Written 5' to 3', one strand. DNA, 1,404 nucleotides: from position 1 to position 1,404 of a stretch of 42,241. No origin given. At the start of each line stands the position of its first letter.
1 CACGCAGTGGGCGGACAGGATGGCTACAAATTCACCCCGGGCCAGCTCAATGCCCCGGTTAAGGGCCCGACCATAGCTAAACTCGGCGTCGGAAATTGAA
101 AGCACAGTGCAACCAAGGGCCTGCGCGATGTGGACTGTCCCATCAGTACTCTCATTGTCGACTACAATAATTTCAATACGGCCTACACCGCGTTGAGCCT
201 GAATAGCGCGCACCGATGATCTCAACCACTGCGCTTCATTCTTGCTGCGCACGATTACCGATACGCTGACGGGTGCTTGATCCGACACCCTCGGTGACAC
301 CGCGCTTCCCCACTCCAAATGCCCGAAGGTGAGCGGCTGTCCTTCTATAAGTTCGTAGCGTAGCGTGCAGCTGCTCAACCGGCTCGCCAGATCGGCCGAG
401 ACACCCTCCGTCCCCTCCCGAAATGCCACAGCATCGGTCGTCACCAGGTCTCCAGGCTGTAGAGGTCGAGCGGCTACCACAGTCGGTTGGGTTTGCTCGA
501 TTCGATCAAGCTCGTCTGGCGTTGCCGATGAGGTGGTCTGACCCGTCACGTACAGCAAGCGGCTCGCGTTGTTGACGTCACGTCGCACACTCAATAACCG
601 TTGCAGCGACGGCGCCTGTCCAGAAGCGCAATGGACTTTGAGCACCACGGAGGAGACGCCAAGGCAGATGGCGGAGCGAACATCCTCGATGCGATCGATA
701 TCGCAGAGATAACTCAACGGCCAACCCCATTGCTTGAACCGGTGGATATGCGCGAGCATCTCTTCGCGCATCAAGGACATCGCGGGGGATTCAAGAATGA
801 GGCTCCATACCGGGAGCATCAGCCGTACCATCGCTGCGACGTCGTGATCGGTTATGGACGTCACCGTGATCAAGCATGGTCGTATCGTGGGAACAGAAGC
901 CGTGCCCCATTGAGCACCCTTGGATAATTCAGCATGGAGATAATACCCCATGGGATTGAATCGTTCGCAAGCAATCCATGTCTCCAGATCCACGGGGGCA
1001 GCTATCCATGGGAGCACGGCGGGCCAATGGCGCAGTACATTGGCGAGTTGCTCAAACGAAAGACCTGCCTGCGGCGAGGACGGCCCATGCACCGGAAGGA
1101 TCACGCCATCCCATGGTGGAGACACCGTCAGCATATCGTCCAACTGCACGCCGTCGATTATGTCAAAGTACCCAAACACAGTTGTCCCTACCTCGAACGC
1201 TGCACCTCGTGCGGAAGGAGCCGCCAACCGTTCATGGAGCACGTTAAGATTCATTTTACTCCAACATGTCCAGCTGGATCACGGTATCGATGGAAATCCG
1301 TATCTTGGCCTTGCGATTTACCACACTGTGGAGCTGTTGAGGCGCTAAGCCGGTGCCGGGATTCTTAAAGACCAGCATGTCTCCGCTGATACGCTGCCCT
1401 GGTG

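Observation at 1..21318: Four NeuB-type synthase modules and three cytidylyltransferase modules in one co-directional cluster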

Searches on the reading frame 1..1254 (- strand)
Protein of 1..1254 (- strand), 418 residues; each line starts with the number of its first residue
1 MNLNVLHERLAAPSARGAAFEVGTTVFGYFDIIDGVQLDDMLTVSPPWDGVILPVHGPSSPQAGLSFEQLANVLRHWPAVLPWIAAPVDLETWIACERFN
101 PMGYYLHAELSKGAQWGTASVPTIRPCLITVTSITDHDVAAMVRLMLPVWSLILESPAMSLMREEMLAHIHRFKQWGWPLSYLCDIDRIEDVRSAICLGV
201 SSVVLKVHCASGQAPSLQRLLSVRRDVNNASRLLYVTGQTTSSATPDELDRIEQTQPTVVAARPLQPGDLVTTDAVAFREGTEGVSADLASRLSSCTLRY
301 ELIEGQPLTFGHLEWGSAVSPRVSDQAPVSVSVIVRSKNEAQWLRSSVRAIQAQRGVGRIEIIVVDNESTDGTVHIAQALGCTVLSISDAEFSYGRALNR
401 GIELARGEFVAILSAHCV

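Call 3: search_protein_families(library=pfam, proteins=[window:1-1254:-], max_evalue=0.001)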
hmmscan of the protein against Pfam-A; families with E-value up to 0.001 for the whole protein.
window:1-1254:- (418 aa): 3 families
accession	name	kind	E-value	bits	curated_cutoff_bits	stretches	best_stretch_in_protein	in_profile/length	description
PF00535.33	Glycos_transf_2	-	7.7e-17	62.2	23.3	1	332-418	1-90/168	Glycosyl transferase family 2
PF10111.15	Glyco_tranf_2_2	-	1.5e-05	25.1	27.3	1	331-417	2-92/276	Glycosyltransferase like family 2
PF13641.12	Glyco_tranf_2_3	-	3.2e-05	24.5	27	1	331-418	3-98/230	Glycosyltransferase like family 2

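Call 7: search_protein_families(library=ncbifam, proteins=[window:1-1254:-], max_evalue=0.01)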
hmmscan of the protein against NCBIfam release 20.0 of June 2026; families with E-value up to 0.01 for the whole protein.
window:1-1254:- (418 aa): 15 families
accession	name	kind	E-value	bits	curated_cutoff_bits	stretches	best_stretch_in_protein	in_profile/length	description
TIGR04283.1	glyco_like_mftF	equivalog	2.5e-11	43.6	182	1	331-415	1-81/221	TIGR04283 family arsenosugar biosynthesis glycosyltransferase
TIGR03469.1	HpnB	hypoth_equivalog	4.6e-09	35.8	379.25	1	325-383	40-98/386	hopene-associated glycosyltransferase HpnB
NF010496.0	PRK13915.1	equivalog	3.4e-08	32.9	262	1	324-411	26-121/307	glucosyl-3-phosphoglycerate synthase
TIGR03965.1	mycofact_glyco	equivalog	4.2e-08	32.5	280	1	321-417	67-165/467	mycofactocin biosynthesis glycosyltransferase MftF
NF007482.0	PRK10073.1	equivalog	8.1e-07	28.3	423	1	329-413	6-92/334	glycosyltransferase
NF041875.1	EPS_EpsD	equivalog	2.3e-06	27.2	370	1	331-413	1-86/325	exopolysaccharide biosynthesis glycosyltransferase EpsD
TIGR04182.1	glyco_TIGR04182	equivalog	2.4e-05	23.9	325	1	331-413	2-79/293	S-layer glycoprotein N-glycosyltransferase AglJ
NF045692.1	OglycostaseCruG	equivalog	0.00027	20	600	1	329-379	41-90/386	2'-O-glycosyltransferase CruG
NF047683.1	TeichurnBiosyTuaG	equivalog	0.00047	19.9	400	1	330-414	7-94/252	teichuronic acid biosynthesis protein TuaG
NF038302.1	EPS_HpsE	equivalog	0.00058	18.9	300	1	330-409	2-89/307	hormogonium polysaccharide biosynthesis glycosyltransferase HpsE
TIGR03937.1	PgaC_IcaA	equivalog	0.00089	18.3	422.3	1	327-415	43-134/407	poly-beta-1,6-N-acetyl-D-glucosamine synthase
NF041391.1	DPhHxTase_Halo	equivalog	0.0011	18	375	1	338-407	4-69/213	dolichyl-phosphate hexose transferase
TIGR04009.1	wcaE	equivalog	0.0021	17.4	369.2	1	346-414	21-90/248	colanic acid biosynthesis glycosyltransferase WcaE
NF050050.1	ProtGlycPglI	equivalog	0.0022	17.4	500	1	331-413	4-90/306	GalNAc(5)-diNAcBac-PP-undecaprenol beta-1,3-glucosyltransferase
TIGR03170.1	flgA_cterm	equivalog_domain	0.0098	15.9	54.65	0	252-314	9-75/137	flagellar basal body P-ring formation chaperone FlgA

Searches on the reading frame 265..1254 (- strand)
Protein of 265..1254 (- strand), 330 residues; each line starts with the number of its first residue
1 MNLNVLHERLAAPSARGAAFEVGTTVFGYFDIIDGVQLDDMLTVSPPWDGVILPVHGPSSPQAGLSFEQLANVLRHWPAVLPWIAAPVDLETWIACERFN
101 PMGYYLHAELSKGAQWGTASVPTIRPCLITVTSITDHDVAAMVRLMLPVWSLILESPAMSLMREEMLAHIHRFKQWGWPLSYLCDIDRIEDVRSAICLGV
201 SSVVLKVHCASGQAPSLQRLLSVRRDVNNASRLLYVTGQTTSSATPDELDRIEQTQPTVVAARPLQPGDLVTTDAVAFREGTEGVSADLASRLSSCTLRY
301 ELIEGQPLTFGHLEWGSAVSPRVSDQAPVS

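Call 6: search_protein_families(library=pfam, proteins=[window:265-1254:-], max_evalue=1)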
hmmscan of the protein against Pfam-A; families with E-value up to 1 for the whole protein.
window:265-1254:- (330 aa): 1 family
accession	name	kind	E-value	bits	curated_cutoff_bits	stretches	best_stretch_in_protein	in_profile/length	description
PF08666.17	SAF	-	0.0032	18.4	21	1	258-312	3-61/63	SAF domain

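Call 11: search_solved_structures(query=window:265-1254:-, max_evalue=10, show_alignments=2)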
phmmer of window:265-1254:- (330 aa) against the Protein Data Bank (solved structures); distinct sequences matched with E-value up to 10: 2.
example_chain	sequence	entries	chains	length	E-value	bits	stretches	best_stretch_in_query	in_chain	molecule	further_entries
4rtb_A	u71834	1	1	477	0.93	12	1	99-167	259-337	HydG protein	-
1q5q_H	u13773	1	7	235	1.3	11.5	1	254-311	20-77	proteasome beta-type subunit 1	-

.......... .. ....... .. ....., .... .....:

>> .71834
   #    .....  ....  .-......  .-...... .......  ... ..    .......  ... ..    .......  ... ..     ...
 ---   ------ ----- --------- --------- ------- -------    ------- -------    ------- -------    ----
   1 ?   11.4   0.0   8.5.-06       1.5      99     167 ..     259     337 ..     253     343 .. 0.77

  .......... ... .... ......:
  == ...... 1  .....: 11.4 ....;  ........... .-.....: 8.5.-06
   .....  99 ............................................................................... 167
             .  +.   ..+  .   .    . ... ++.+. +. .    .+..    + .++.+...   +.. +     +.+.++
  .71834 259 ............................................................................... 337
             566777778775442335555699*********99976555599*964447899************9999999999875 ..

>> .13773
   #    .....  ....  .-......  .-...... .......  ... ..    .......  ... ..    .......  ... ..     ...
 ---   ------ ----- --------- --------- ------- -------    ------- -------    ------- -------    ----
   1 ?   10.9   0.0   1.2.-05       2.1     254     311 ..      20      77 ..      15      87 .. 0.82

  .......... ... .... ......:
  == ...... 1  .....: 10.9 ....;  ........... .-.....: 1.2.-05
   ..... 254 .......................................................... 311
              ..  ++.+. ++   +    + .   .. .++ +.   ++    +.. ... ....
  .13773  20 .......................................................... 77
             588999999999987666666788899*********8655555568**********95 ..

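Call 19: find_homologous_proteins(query=window:265-1254:-, max_evalue=0.001)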
Query window:265-1254:-: 5710 candidates shared short words with the query, none scored E <= 0.001.

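Call 29: predict_structure(protein=window:265-1254:-)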
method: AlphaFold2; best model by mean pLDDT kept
length: 330 residues; sequences in the alignment: 1
mean_pLDDT: 34.5   pTM: 0.24
mean pLDDT of the five models: 34.5, 31.5, 29.7, 29.6, 29.5
residues with pLDDT >= 90: 0; 70-90: 0; 50-70: 0; < 50: 330
segments of 3 or more residues with pLDDT < 50: 1-330
pLDDT, mean of each block of 10 residues (from residue 1): 41 43 42 36 36 35 39 42 32 28 28 25 27 36 43 37 42 38 32 29 38 38 28 35 39 35 34 30 33 39 32 23 23
secondary structure, 60 per line:
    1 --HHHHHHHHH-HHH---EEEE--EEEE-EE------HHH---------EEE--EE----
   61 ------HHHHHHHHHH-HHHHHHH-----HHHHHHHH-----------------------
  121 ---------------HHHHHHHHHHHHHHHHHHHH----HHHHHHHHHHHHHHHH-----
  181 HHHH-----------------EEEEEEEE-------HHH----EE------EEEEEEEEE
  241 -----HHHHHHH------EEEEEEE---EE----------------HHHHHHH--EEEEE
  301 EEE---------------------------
elements in order: H3-11 E19-22 E25-28 E50-52 H67-76 H78-84 H90-97 H136-155 H160-175 H181-184 E202-209 E232-240 H246-252 E259-265 H287-293 E296-303

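Call 30: search_protein_representatives(protein=window:265-1254:-)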
Query: 330 residues. Proteins with E-value up to 0.001 (for the whole library): 15; up to 1e-10: 3; up to 1e-30: 1. The best 15 are listed.
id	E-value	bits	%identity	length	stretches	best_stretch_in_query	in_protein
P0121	5.5e-36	141.0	29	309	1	24-315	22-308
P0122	2.0e-15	73.5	28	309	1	48-318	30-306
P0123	2.1e-11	60.2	29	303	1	49-314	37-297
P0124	3.0e-06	43.3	31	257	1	102-314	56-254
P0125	1.1e-05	41.4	32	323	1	125-314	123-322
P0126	1.5e-05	40.9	31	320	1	170-314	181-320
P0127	1.8e-05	40.7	32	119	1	196-313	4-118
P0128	4.6e-05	39.4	35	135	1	235-314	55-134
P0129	4.8e-05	39.3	28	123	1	196-313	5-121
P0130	2.3e-04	37.1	24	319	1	167-314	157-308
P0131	2.6e-04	36.9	24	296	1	126-314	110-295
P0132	3.3e-04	36.6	26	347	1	81-314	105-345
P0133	4.1e-04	36.3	37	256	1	243-313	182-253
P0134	5.1e-04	36.0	31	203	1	237-313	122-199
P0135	6.0e-04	35.7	33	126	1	208-314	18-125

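Call 32: search_protein_families(library=pfam, alignment_id=A2, max_evalue=0.01)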
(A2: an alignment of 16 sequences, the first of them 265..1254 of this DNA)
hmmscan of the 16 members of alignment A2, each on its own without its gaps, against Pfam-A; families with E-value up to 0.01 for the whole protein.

A. member 1, window:265-1254:- (330 aa): 1 family
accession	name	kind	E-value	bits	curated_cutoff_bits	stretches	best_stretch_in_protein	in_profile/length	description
PF08666.17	SAF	-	0.0032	18.4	21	1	258-312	3-61/63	SAF domain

B. families by the number of members that match (of 16 scanned): 2 families
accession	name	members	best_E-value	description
PF08666.17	SAF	14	9.8e-11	SAF domain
PF03102.20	NeuB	4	1.8e-30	NeuB family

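Call 69: predict_structure(alignment_id=A2)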
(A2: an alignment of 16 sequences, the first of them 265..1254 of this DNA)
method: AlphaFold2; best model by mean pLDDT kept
length: 330 residues; sequences in the alignment: 16
mean_pLDDT: 79.9   pTM: 0.66
mean pLDDT of the five models: 79.9, 77.2, 75.8, 75.6, 74.4
residues with pLDDT >= 90: 116; 70-90: 140; 50-70: 46; < 50: 28
segments of 3 or more residues with pLDDT < 50: 1-21, 319-322
pLDDT, mean of each block of 10 residues (from residue 1): 38 39 81 83 81 91 88 91 92 92 89 58 82 87 82 80 75 86 90 85 88 76 84 66 60 83 97 93 82 92 96 75 55
secondary structure, 60 per line:
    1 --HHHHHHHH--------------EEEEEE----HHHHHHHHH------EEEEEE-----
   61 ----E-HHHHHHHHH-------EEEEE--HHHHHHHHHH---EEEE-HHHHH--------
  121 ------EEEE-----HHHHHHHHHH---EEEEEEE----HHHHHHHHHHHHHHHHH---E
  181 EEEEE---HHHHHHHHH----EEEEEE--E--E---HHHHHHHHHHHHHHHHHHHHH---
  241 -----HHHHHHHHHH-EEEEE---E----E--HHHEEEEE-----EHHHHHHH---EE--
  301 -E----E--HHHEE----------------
elements in order: H3-10 E25-30 H35-43 E50-55 H67-75 E83-87 H90-99 E103-106 H108-112 E127-130 H136-145 E149-155 H160-176 E180-185 H189-197 E202-207 H217-237 H246-255 E257-261 E276-280 H287-293

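Call 73: fold_search(model_id=the predicted structure, library=pdb)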
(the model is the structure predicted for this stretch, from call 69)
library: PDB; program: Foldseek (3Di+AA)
matches with E <= 10: 1361; with E <= 0.001: 96
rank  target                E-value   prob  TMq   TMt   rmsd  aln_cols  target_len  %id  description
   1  3g8r_A                1.7e-10  1.00  0.50  0.49  11.9       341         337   18  Crystal structure of putative spore coat polysaccharide biosynthesis protein E from Chromobacterium violaceum ATCC 124 (released 2009-04-07)
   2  8h2c_D                3.1e-10  1.00  0.53  0.52  10.6       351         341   10  Crystal structure of the pseudaminic acid synthase PseI from Campylobacter jejuni (released 2022-11-09)
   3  8h2c_A                3.5e-10  1.00  0.50  0.48  11.2       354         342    9  Crystal structure of the pseudaminic acid synthase PseI from Campylobacter jejuni (released 2022-11-09)
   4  8h2c_B                4.4e-10  1.00  0.54  0.54  10.4       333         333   10  Crystal structure of the pseudaminic acid synthase PseI from Campylobacter jejuni (released 2022-11-09)
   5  3g8r_B                7.8e-10  1.00  0.51  0.50  11.8       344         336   18  Crystal structure of putative spore coat polysaccharide biosynthesis protein E from Chromobacterium violaceum ATCC 124 (released 2009-04-07)
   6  8h2c_C                1.0e-09  1.00  0.51  0.49  11.1       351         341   10  Crystal structure of the pseudaminic acid synthase PseI from Campylobacter jejuni (released 2022-11-09)
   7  2wqp                  2.5e-09  1.00  0.49  0.47  10.9       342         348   10  Crystal structure of sialic acid synthase NeuB-inhibitor complex (released 2009-09-15)
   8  1xuu                  5.5e-09  1.00  0.50  0.47  11.1       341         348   10  Crystal structure of sialic acid synthase (NeuB) in complex with Mn2+ and Malate from Neisseria meningitidis (released 2004-11-02)
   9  4ipj                  5.8e-09  1.00  0.50  0.47  10.9       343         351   11  Crystal Structure of R314K N-acetyl Neuraminic Acid Synthase from Neiserria meningitidis with Malate bound (released 2013-04-10)
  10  4ipi                  1.1e-08  1.00  0.51  0.48  10.7       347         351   11  Crystal Structure of R314A N-acetyl Neuraminic Acid Synthase from Neiserria meningitidis with Malate bound (released 2013-04-10)
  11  1vli                  1.2e-08  1.00  0.47  0.44  21.5       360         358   12  Crystal structure of Spore coat polysaccharide biosynthesis protein spsE (BSU37870) from Bacillus subtilis at 2.38 A res (released 2004-09-21)
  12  7eth_A                1.1e-05  1.00  0.40  0.50   7.4       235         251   10  Crystal structure of AbHpaI-Zn-pyruvate-propionaldehyde complex, Class II aldolase, HpaI from Acinetobacter baumannii (released 2021-11-03)
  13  4nu7_D                3.6e-05  1.00  0.42  0.58   5.7       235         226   14  2.05 Angstrom Crystal Structure of Ribulose-phosphate 3-epimerase from Toxoplasma gondii. (released 2013-12-18)
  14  4b5w_E                3.6e-05  1.00  0.41  0.51  10.6       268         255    9  Crystal structures of divalent metal dependent pyruvate aldolase R70A mutant, HpaI, in complex with pyruvate (released 2012-08-29)
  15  4nu7_C                4.1e-05  1.00  0.43  0.58   5.6       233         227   15  2.05 Angstrom Crystal Structure of Ribulose-phosphate 3-epimerase from Toxoplasma gondii. (released 2013-12-18)
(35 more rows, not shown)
